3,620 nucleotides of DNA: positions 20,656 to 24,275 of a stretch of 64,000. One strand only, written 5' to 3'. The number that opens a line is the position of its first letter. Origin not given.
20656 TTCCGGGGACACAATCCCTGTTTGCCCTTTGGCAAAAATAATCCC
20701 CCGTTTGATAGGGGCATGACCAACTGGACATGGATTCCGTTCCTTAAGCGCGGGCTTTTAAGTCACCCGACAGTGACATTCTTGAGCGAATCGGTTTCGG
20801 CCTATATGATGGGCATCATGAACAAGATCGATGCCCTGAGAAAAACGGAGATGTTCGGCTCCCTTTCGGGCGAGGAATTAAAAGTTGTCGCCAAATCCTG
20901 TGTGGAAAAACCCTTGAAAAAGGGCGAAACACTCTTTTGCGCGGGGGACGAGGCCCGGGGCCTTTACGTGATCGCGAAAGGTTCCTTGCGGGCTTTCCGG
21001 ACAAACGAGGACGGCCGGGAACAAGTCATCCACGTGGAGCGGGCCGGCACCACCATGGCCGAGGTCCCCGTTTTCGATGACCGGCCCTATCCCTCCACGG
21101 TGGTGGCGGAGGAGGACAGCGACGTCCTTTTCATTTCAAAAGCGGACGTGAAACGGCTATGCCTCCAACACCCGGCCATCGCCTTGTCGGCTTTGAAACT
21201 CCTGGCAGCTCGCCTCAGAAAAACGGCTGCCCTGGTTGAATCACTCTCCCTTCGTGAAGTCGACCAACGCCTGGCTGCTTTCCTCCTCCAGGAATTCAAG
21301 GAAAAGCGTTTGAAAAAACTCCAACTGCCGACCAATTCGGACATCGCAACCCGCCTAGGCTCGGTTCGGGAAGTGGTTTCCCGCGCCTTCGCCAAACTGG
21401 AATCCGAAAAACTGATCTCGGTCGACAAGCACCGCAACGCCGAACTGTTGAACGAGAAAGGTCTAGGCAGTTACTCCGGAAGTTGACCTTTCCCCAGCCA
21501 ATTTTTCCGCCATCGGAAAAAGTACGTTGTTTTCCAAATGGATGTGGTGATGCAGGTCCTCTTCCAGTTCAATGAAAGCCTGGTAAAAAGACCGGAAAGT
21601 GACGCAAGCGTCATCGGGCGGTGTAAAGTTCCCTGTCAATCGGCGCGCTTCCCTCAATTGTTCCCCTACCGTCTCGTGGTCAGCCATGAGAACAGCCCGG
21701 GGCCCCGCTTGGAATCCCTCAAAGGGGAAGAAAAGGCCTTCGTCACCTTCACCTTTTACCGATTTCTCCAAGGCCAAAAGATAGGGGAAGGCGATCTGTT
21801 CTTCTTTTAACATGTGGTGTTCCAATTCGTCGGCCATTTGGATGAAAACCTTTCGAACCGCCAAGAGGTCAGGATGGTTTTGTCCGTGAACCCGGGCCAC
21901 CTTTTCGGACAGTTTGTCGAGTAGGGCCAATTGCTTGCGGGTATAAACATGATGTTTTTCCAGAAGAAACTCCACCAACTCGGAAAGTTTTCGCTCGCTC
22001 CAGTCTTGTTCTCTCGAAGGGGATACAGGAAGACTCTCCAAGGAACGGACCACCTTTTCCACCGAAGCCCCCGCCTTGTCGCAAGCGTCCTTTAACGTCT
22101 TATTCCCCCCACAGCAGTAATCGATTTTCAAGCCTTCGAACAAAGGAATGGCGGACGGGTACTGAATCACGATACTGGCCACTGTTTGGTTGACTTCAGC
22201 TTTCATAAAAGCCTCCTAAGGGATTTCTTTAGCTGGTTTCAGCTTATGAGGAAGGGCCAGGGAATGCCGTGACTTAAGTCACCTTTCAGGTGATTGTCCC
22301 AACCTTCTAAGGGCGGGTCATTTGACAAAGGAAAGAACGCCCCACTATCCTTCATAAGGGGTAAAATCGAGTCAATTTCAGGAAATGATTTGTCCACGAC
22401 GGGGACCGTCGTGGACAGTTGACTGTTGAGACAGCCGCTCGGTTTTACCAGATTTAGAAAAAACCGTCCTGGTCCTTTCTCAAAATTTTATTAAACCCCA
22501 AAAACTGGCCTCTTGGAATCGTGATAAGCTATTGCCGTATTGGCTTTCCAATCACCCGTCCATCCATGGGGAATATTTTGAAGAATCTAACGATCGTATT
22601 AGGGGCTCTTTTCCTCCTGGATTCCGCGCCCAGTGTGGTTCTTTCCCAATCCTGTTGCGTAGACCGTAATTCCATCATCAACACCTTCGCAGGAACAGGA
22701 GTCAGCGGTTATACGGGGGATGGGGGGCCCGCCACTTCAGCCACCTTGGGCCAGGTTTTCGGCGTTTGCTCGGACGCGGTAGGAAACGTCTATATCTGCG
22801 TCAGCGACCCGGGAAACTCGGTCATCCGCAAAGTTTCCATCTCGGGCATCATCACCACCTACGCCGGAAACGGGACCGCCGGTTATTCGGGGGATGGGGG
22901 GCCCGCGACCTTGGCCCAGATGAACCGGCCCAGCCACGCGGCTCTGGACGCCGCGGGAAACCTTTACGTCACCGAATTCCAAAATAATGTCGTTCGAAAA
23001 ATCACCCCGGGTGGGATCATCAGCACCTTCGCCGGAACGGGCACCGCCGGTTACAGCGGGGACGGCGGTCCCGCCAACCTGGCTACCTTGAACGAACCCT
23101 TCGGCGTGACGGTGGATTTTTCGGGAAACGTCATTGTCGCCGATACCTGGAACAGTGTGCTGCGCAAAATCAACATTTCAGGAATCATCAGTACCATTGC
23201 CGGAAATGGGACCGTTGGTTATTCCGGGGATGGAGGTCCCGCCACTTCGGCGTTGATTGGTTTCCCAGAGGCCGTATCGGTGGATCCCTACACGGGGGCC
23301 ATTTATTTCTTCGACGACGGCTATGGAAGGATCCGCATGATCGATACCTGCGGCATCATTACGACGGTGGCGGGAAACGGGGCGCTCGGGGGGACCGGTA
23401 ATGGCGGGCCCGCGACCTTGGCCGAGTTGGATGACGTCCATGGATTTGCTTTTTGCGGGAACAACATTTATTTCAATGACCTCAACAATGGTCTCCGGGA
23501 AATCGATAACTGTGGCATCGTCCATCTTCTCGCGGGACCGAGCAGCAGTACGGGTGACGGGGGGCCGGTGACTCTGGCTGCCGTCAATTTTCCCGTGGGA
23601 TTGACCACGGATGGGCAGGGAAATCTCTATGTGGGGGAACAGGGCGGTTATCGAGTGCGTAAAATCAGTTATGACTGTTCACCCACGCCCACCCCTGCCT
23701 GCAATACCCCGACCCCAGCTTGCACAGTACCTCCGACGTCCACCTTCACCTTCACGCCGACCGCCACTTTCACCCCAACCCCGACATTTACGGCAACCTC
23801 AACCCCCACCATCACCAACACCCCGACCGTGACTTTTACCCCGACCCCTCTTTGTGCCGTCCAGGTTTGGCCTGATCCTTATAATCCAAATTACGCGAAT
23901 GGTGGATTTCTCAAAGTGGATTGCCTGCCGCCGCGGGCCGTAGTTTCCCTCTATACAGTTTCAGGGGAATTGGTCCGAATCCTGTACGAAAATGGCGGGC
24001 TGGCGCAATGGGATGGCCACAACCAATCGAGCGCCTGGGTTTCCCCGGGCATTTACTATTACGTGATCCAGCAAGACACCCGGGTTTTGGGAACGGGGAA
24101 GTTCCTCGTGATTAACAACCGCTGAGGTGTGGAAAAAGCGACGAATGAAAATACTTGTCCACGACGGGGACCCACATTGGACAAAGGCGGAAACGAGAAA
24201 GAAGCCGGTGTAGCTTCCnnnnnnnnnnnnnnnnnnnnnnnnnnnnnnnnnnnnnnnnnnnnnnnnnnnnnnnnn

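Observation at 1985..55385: Recurrent TGAC-N4-GTCA (CRP/FNR-type) palindrome upstream of respiratory and nitrosative-stress genes: candidate regulon of the single Crp/Fnr regulator in the window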

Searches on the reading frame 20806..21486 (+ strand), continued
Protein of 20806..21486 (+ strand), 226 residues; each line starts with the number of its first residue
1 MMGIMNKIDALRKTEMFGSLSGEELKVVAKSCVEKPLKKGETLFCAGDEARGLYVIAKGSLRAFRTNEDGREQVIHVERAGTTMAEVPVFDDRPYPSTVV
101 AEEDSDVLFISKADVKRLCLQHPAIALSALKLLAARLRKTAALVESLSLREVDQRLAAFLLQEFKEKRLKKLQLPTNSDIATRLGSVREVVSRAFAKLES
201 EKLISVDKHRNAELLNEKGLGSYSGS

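Call 25: search_solved_structures(query=window:20818-21486:+, max_evalue=0.001, show_alignments=2)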
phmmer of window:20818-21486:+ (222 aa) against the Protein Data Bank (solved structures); distinct sequences matched with E-value up to 0.001: 89 (the best 60 are shown).
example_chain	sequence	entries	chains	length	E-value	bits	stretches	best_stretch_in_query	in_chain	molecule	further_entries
4ev0_A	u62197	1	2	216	1.4e-18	70.6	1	10-202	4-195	Transcription regulator, Crp family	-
7ets_A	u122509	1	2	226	7.1e-17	65.1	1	10-193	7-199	Crp/Fnr family transcriptional regulator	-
2pqq_A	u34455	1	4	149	1.4e-16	64.1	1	5-140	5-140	Putative transcriptional regulator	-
3h3z_A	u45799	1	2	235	1.1e-15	61.2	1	10-202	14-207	Cyclic nucleotide-binding protein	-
3fx3_A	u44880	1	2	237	1.1e-15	61.1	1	10-202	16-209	Cyclic nucleotide-binding protein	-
3dv8_A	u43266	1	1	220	3.6e-15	59.5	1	13-206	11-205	transcriptional regulator, Crp/Fnr family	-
4cyd_A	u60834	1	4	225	4.5e-15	59.2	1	34-194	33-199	PROBABLE TRANSCRIPTION REGULATOR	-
4byy_A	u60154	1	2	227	4.6e-15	59.1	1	34-194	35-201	TRANSCRIPTIONAL REGULATOR, CRP/FNR FAMILY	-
3r6s_A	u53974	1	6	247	5.9e-15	58.8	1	34-194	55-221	transcription regulator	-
9qlt_A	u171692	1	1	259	2.6e-14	56.7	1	30-203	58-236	FNR type regulator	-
9qly_A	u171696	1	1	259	3.6e-14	56.2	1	30-203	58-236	FNR type regulator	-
9qll_A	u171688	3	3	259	3.6e-14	56.2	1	30-203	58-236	FNR type regulator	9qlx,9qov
5cvr_A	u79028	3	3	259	3.6e-14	56.2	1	30-203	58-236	FNR type regulator | FNR regulator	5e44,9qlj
9qmc_A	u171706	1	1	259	3.7e-14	56.2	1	30-203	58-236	FNR type regulator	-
8qto_A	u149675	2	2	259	3.7e-14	56.2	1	30-203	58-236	FNR type regulator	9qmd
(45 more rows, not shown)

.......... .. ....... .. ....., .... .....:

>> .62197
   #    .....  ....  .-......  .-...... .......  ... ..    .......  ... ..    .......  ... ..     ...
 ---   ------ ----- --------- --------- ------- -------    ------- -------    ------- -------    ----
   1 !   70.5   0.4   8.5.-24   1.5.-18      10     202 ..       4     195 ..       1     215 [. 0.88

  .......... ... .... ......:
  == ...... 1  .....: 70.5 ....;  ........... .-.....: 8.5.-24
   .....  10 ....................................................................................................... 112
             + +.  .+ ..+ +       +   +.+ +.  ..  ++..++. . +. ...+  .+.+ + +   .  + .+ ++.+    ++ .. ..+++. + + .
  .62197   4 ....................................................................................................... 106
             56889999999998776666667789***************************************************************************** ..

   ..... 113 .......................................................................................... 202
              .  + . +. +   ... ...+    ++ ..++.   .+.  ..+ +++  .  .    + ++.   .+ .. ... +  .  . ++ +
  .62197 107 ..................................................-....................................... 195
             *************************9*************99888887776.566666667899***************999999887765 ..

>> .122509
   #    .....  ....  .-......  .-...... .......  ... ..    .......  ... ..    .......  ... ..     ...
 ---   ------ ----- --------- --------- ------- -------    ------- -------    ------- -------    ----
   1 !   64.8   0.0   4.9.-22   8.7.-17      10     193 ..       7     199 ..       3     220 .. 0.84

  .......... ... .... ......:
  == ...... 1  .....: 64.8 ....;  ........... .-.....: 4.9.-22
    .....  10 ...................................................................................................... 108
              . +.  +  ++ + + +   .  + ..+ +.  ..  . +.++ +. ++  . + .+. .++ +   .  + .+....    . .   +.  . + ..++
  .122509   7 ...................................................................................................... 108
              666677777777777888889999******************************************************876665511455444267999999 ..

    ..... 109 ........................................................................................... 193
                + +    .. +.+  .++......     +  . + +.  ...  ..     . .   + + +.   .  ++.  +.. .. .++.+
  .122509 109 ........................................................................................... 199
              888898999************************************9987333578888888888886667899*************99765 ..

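Call 26: search_protein_families(library=ncbifam, proteins=[window:20818-21486:+], max_evalue=0.01)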
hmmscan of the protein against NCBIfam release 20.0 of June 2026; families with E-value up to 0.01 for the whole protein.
window:20818-21486:+ (222 aa): 14 families
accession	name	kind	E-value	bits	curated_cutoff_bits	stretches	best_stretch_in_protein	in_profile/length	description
NF006901.0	PRK09392.1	equivalog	1e-19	70.8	211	1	4-197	6-200/236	transcriptional activator FtrB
NF008732.0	PRK11753.1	equivalog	5.6e-18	65.2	266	1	19-203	14-204/214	cAMP-activated global transcriptional regulator CRP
NF008365.0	PRK11161.1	subfamily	2.3e-16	59.8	228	1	30-204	49-228/250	fumarate/nitrate reduction transcriptional regulator Fnr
NF050806.1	TransRegFixKCaul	equivalog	6.7e-15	54.9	300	1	29-216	24-210/215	transcriptional regulator FixK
TIGR03697.1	NtcA_cyano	equivalog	2.2e-13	50.4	244.95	1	36-206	1-179/193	global nitrogen regulator NtcA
NF053664.1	TransRegPtrACyano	equivalog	6.6e-10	38.6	300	1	51-207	32-187/196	Crp/Fnr family transcriptional regulator PtrA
NF041163.2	encap_f2b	equivalog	1.9e-09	37.2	400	1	14-124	80-192/450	family 2B encapsulin nanocompartment shell protein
TIGR03896.1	cyc_nuc_ocin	subfamily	2.5e-07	30.4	161.05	1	6-133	138-266/317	bacteriocin-type transport-associated protein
NF052518.1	TransRegLdrP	equivalog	4.2e-07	30.2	300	1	32-216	3-184/195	transcriptional regulator LdrP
NF058543.1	ActPatMycb56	equivalog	6.5e-07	28.5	460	1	11-149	2-135/317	acetyltransferase Pat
NF050815.1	TransActFtrBCaul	equivalog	8e-07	28.6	300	1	7-195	11-200/251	transcriptional activator FtrB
NF045989.1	TransRegFnrLRhodb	equivalog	6.8e-06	25.5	300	1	18-215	26-230/245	transcriptional regulator FnrL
NF007707.0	PRK10402.1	subfamily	6.1e-05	22.7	180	1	36-162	39-165/226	transcriptional regulator YeiL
NF010499.0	PRK13918.1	equivalog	0.0014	18.2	274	1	34-202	18-184/205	CRP/FNR family transcriptional regulator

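Call 28: find_encoding_contigs(protein=P0089, flank=10000, max_places=1)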
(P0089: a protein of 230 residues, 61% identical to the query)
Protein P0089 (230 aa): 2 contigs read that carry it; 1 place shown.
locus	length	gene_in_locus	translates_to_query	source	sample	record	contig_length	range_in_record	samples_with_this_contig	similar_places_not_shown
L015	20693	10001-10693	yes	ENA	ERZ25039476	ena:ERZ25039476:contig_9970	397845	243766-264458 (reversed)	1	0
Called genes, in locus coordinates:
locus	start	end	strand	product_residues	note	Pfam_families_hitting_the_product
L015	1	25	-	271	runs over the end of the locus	-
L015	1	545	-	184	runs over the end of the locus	-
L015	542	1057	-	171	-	PF05573:NosL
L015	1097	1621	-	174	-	-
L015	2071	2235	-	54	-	-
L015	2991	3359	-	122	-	PF22085:NorB_cytochrome_c-like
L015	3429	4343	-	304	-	PF00005:ABC_tran, PF13304:AAA_21, PF13732:DrrA1-3_C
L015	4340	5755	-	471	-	PF22842:Pel9A-like_beta_helix (weak), PF13229:Beta_helix (weak), PF05048:NosD (weak), PF07602:DUF1565 (weak), PF13229:Beta_helix, PF05048:NosD, PF13229:Beta_helix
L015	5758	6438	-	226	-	-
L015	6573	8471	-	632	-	PF18793:nos_propeller_2 (weak), PF18764:nos_propeller, PF13473:Cupredoxin_1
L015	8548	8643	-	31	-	-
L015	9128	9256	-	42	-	-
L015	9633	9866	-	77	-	PF04405:ScdA_N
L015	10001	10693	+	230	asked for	PF00027:cNMP_binding, PF13545:HTH_Crp_2, PF00325:Crp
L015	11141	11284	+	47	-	-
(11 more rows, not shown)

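Call 29: find_encoding_contigs(protein=P0105, flank=10000, max_places=1)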
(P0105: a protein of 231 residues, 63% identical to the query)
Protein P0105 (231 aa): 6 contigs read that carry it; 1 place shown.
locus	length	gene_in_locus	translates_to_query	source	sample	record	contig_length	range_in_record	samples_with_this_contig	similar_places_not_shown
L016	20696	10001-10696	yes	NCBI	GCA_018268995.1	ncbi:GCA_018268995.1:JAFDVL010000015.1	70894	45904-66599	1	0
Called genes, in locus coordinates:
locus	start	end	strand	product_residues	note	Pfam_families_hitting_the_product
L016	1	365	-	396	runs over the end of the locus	PF03781:FGE-sulfatase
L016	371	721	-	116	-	-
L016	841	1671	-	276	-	PF12679:ABC2_membrane_2, PF12730:ABC2_membrane_4 (weak), PF12698:ABC2_membrane_3 (weak)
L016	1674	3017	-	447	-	-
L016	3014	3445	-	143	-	PF05573:NosL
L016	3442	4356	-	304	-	PF02463:SMC_N (faint), PF00005:ABC_tran, PF13304:AAA_21, PF13732:DrrA1-3_C (weak)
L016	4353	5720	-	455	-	PF07602:DUF1565 (faint), PF05048:NosD (weak), PF13229:Beta_helix, PF05048:NosD, PF13229:Beta_helix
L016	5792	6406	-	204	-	-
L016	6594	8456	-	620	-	PF18764:nos_propeller, PF13473:Cupredoxin_1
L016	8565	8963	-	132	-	-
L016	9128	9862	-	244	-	PF04405:ScdA_N, PF01814:Hemerythrin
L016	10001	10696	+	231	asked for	PF00027:cNMP_binding, PF13545:HTH_Crp_2, PF00325:Crp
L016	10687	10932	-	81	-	-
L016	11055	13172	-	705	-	PF02897:Peptidase_S9_N, PF00326:Peptidase_S9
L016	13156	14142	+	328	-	-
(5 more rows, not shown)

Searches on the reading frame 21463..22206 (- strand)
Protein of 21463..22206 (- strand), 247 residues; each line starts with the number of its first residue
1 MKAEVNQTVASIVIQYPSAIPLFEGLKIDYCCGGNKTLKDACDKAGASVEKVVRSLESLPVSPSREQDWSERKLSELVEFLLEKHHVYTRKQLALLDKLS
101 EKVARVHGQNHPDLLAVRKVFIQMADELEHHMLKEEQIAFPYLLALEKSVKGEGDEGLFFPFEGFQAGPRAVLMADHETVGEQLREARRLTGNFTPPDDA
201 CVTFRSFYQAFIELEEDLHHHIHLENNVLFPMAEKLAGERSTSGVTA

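Call 7: search_protein_families(library=pfam, proteins=[window:21463-22206:-])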
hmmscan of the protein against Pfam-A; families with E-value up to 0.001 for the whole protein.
window:21463-22206:- (247 aa): 2 families
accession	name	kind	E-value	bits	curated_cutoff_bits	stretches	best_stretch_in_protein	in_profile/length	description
PF01814.28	Hemerythrin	-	7.3e-19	68.9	25.3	1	81-233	5-127/127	Hemerythrin HHE cation binding domain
PF04405.19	ScdA_N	-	3.1e-18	65.6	32.5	1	6-59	2-55/56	Domain of Unknown function (DUF542)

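Call 26: search_protein_families(library=ncbifam, proteins=[window:21463-22206:-], max_evalue=0.01)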
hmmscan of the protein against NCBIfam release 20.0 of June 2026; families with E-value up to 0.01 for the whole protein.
window:21463-22206:- (247 aa): 5 families
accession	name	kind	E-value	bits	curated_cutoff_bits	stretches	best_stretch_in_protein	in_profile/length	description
TIGR03652.1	FeS_repair_RIC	equivalog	7.9e-68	228.5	204.7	1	9-232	1-215/216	iron-sulfur cluster repair di-iron protein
NF008221.0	PRK10992.1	equivalog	6.1e-52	176.3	254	1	6-234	5-217/220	iron-sulfur cluster repair protein YtfE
NF009777.0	PRK13276.1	equivalog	6.3e-36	124.3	259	1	6-230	5-220/224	iron-sulfur cluster repair di-iron protein ScdA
NF041614.1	FeSrepair_DnrN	equivalog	1.7e-21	77.1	300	1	69-231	7-152/157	iron-sulfur cluster repair protein DnrN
NF005996.1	PRK08123.1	equivalog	0.0028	17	133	1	6-91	65-151/262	histidinol-phosphatase HisJ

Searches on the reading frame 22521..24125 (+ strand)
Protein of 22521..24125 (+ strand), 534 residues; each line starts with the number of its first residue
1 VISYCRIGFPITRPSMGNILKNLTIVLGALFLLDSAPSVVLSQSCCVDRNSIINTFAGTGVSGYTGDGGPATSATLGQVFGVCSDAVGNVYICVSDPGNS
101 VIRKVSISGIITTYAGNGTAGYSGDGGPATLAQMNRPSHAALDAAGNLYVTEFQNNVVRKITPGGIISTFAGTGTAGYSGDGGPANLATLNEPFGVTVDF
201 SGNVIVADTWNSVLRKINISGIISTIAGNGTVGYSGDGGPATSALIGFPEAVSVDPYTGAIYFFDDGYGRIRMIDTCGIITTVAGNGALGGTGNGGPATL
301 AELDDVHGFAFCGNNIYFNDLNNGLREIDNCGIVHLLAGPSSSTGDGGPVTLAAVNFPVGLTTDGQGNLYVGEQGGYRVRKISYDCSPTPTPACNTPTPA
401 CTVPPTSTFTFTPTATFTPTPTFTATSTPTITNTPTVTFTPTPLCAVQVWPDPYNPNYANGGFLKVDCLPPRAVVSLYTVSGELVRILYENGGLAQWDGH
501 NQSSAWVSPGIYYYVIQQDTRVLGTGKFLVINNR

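Call 7: search_protein_families(library=pfam, proteins=[window:22521-24125:+])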
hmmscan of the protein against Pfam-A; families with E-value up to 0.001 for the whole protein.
window:22521-24125:+ (534 aa): 2 families
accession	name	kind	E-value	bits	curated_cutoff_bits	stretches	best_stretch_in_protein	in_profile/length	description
PF25021.1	TEN_NHL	-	6.2e-27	94.9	27.1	2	179-229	130-178/357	Teneurin NHL domain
PF01436.27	NHL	-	4.3e-06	26.9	20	0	190-212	1-23/28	NHL repeat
